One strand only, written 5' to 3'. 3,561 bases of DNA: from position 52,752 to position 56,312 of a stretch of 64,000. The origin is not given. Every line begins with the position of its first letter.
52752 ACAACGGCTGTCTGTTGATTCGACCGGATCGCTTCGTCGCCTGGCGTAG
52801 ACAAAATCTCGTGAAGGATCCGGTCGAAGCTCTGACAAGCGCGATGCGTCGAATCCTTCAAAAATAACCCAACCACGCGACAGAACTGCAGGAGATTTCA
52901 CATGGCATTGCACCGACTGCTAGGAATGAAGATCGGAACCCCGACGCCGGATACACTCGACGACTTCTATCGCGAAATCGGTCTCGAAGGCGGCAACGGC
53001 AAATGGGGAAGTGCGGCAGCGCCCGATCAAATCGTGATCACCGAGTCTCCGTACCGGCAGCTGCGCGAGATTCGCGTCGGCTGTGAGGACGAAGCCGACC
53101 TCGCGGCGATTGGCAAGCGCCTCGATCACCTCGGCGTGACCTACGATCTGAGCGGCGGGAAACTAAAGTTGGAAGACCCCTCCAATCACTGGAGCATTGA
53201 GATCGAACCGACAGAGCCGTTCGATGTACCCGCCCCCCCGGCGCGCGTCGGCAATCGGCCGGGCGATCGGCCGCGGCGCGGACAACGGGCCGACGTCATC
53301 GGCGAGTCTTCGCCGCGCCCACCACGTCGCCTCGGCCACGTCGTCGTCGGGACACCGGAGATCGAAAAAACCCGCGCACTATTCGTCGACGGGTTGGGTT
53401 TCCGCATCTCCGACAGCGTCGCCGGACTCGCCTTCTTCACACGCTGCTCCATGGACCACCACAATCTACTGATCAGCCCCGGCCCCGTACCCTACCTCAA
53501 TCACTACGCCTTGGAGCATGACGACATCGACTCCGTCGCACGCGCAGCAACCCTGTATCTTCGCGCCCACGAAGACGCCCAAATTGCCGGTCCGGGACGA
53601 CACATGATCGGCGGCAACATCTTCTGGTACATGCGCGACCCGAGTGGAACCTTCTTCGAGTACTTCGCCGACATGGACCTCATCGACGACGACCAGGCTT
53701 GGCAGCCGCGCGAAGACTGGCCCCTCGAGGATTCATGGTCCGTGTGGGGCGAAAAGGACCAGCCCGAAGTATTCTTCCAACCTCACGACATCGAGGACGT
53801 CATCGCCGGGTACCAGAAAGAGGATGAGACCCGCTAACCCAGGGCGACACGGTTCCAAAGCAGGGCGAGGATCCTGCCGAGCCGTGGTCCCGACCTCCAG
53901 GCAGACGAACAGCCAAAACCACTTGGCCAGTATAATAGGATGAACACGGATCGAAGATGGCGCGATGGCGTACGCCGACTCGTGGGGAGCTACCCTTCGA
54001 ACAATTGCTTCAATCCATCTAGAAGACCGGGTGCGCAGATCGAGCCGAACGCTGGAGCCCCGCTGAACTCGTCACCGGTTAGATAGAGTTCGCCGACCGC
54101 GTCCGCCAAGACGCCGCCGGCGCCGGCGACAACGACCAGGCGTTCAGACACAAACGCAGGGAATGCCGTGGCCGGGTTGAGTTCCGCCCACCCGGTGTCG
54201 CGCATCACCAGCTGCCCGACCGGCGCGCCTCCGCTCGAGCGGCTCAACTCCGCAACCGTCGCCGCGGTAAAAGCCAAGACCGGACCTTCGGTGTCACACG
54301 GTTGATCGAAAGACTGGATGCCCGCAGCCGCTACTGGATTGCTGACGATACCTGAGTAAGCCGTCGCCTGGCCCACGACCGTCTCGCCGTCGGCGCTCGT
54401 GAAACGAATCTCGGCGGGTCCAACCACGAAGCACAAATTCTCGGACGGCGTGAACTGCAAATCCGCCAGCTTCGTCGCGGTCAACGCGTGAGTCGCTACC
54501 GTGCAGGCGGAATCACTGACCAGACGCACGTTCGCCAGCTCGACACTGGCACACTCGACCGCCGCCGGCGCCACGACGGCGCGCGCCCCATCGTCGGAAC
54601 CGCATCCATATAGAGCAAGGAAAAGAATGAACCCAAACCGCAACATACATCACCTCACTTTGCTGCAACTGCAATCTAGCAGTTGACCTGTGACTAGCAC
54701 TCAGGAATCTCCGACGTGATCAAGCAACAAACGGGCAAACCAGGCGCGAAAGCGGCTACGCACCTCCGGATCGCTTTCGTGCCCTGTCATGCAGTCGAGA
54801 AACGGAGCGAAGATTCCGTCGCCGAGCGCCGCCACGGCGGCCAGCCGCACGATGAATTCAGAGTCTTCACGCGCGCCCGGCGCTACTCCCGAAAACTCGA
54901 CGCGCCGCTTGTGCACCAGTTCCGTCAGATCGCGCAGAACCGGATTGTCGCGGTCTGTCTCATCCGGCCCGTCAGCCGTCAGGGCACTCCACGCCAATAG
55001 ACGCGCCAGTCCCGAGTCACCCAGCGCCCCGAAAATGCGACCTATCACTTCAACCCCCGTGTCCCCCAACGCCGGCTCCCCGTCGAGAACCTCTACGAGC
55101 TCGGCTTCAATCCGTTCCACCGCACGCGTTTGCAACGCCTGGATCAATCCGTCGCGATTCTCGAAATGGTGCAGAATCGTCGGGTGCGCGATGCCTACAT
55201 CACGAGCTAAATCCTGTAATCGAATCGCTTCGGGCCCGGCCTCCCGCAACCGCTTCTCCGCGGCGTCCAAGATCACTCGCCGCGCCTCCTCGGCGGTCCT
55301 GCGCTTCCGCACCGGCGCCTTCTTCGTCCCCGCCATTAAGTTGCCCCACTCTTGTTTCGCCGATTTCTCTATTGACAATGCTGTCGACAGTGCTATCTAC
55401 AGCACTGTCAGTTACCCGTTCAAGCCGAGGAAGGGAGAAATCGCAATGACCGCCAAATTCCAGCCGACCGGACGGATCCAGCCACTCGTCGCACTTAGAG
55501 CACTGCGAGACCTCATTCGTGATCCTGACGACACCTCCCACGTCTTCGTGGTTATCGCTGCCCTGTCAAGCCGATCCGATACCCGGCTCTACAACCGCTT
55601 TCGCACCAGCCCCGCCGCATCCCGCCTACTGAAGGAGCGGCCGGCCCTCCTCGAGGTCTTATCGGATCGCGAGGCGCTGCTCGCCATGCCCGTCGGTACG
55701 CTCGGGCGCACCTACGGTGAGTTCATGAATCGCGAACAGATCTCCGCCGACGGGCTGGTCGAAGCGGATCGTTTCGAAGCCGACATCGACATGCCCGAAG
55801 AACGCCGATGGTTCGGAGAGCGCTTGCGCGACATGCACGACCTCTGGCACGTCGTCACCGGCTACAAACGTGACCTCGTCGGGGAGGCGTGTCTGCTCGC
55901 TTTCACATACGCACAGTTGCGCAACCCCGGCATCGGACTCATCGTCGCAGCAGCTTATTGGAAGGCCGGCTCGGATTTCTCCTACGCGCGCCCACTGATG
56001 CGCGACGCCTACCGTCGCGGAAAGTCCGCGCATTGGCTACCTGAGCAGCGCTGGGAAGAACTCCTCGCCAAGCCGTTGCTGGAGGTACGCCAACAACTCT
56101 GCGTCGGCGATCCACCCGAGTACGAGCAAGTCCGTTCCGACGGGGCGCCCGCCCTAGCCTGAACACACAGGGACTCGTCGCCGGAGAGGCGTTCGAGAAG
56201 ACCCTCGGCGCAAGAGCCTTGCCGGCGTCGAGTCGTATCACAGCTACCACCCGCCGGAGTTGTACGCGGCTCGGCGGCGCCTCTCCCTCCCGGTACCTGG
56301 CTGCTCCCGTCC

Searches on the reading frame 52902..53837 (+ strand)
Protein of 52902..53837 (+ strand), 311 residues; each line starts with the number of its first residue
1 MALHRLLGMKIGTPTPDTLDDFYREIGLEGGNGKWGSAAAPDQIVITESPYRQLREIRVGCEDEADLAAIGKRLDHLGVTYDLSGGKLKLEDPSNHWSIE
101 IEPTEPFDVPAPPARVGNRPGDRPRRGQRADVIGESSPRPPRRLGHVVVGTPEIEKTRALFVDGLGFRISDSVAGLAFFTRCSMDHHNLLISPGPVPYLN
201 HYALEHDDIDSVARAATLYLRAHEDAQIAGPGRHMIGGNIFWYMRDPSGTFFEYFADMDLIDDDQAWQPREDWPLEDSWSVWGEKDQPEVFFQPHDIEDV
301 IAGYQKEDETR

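Call 107: search_protein_families(library=pfam, proteins=[window:52902-53837:+], max_evalue=0.001)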
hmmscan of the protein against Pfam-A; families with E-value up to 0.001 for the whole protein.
window:52902-53837:+ (311 aa): 1 family
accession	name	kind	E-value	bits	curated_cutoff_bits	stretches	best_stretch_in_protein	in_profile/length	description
PF00903.31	Glyoxalase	-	3e-09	37.7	20.6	1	143-253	1-120/121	Glyoxalase/Bleomycin resistance protein/Dioxygenase superfamily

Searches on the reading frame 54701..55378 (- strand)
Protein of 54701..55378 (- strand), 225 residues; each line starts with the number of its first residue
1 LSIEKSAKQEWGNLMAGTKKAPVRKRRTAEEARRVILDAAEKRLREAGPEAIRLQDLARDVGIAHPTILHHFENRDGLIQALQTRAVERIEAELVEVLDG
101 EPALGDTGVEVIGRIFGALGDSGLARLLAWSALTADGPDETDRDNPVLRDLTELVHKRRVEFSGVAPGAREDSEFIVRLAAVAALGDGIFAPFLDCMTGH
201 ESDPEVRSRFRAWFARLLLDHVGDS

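Call 107: search_protein_families(library=pfam, proteins=[window:54701-55378:-], max_evalue=0.001)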
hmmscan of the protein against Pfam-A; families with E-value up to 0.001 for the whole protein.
window:54701-55378:- (225 aa): 1 family
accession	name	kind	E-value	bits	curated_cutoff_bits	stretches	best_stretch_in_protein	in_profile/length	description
PF00440.29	TetR_N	-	2.2e-09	37.4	24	1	36-82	1-47/47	Bacterial regulatory proteins, tetR family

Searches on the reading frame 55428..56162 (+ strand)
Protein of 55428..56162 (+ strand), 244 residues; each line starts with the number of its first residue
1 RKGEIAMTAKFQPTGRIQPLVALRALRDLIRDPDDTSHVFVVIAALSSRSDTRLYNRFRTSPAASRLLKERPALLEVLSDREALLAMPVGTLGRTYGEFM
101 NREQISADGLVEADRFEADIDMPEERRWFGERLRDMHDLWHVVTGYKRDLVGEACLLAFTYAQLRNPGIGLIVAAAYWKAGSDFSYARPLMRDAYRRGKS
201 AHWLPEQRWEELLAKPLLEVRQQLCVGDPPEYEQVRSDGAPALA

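Call 3: search_protein_families(library=ncbifam, proteins=[window:55428-56162:+], max_evalue=0.01)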
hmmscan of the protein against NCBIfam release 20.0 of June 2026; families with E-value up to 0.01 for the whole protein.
window:55428-56162:+ (244 aa): 0 families

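Call 4: search_protein_families(library=pfam, proteins=[window:55428-56162:+], max_evalue=0.01)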
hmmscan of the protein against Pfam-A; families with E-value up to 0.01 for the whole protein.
window:55428-56162:+ (244 aa): 1 family
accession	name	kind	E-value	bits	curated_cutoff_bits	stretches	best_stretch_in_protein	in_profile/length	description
PF05019.18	Coq4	-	4e-23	82.3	22.9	1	32-229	26-220/221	Coenzyme Q (ubiquinone) biosynthesis protein Coq4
